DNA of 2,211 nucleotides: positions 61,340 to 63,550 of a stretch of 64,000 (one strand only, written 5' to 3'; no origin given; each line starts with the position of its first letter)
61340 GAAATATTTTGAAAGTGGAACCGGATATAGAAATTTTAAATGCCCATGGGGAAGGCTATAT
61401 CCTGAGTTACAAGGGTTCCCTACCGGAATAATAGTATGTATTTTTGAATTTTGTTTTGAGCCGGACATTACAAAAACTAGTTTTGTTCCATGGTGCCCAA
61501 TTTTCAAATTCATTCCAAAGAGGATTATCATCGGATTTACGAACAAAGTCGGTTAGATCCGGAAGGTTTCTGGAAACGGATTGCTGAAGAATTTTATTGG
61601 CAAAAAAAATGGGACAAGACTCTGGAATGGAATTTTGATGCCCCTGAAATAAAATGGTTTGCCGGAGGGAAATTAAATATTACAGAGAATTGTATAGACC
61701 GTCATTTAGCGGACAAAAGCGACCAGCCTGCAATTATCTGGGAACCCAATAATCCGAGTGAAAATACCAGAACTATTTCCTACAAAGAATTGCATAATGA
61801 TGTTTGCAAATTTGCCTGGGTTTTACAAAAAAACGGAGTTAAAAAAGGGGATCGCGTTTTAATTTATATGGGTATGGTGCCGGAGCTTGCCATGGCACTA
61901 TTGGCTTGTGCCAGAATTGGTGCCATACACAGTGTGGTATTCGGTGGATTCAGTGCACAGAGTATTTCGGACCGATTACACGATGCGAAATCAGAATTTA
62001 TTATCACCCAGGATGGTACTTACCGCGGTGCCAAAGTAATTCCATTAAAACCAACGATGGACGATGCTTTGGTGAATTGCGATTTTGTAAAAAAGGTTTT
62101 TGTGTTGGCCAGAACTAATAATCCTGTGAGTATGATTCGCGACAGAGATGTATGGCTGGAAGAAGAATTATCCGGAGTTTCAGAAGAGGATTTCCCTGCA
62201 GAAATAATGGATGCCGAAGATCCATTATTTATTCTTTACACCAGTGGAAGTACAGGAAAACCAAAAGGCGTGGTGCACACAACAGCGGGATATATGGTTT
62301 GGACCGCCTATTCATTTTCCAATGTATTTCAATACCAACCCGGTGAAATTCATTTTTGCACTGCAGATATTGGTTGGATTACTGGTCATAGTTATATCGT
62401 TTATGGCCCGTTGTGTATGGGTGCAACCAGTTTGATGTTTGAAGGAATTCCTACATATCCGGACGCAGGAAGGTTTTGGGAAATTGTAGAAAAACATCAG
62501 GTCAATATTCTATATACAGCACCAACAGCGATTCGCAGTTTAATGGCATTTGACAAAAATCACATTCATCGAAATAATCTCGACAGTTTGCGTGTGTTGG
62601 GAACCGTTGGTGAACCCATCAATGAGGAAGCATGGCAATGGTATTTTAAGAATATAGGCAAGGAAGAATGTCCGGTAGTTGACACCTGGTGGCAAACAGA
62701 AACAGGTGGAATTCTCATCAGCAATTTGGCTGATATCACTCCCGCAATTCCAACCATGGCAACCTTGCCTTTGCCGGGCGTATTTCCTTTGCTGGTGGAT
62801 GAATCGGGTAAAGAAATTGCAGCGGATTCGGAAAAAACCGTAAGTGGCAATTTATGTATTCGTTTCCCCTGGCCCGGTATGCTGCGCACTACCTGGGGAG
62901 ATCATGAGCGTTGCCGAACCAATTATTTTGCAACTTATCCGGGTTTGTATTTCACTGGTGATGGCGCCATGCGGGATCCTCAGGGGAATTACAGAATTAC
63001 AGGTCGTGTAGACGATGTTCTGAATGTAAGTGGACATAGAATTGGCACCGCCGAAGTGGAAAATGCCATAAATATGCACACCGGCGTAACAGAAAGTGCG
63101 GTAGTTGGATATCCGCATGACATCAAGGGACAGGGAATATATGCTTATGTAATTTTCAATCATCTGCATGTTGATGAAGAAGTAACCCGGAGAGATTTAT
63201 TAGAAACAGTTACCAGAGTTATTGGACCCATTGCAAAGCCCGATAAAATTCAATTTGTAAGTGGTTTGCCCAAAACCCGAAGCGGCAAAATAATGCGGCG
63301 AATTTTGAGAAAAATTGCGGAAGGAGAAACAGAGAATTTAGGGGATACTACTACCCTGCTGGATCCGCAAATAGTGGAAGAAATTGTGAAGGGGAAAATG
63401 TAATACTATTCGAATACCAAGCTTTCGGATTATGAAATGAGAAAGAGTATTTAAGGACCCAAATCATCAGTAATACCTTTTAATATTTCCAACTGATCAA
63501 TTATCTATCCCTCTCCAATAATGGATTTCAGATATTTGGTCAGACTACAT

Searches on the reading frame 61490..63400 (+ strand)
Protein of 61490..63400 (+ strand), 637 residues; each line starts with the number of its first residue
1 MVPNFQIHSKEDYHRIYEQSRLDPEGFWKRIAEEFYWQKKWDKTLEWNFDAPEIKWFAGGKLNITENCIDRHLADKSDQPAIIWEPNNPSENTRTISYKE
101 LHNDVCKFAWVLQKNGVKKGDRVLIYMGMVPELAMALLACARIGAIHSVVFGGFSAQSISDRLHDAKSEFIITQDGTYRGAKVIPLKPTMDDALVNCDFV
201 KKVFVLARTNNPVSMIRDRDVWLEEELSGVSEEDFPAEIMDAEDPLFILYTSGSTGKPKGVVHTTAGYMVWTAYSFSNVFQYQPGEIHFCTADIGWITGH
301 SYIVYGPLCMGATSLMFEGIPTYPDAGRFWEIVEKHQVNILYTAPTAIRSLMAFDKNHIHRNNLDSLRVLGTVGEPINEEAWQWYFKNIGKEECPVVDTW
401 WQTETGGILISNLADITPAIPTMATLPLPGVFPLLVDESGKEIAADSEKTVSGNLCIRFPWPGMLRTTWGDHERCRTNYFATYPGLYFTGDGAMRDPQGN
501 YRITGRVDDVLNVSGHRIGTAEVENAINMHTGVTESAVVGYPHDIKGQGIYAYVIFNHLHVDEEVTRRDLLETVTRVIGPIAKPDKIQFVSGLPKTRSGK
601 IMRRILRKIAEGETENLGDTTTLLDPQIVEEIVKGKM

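Call 67: find_encoding_contigs(protein=window:61490-63400:+, flank=10000, max_places=1)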
Protein window:61490-63400:+ (637 aa): 4 contigs read that carry it; 1 place shown.
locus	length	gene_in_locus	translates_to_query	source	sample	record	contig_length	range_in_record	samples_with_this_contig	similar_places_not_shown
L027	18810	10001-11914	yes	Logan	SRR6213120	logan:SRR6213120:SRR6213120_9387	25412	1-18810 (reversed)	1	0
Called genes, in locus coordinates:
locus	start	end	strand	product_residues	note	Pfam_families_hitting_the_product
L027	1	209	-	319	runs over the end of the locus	PF01134:GIDA (faint), PF01266:DAO (faint), PF07992:Pyr_redox_2, PF13738:Pyr_redox_3, PF00070:Pyr_redox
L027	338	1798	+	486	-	-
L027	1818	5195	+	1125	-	PF14903:WG_beta_rep (faint)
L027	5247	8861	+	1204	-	PF07494:Reg_prop (faint), PF07495:Y_Y_Y, PF00512:HisKA, PF02518:HATPase_c, PF00072:Response_reg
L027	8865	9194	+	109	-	PF01627:Hpt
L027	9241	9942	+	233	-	PF00072:Response_reg, PF00486:Trans_reg_C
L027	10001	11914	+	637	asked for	PF16177:ACAS_N, PF00501:AMP-binding, PF13193:AMP-binding_C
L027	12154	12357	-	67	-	-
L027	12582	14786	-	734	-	PF12437:GSIII_N, PF00120:Gln-synt_C, PF18318:Gln-synt_C-ter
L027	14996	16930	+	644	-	PF02705:K_trans, PF22776:K_trans_C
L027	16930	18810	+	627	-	?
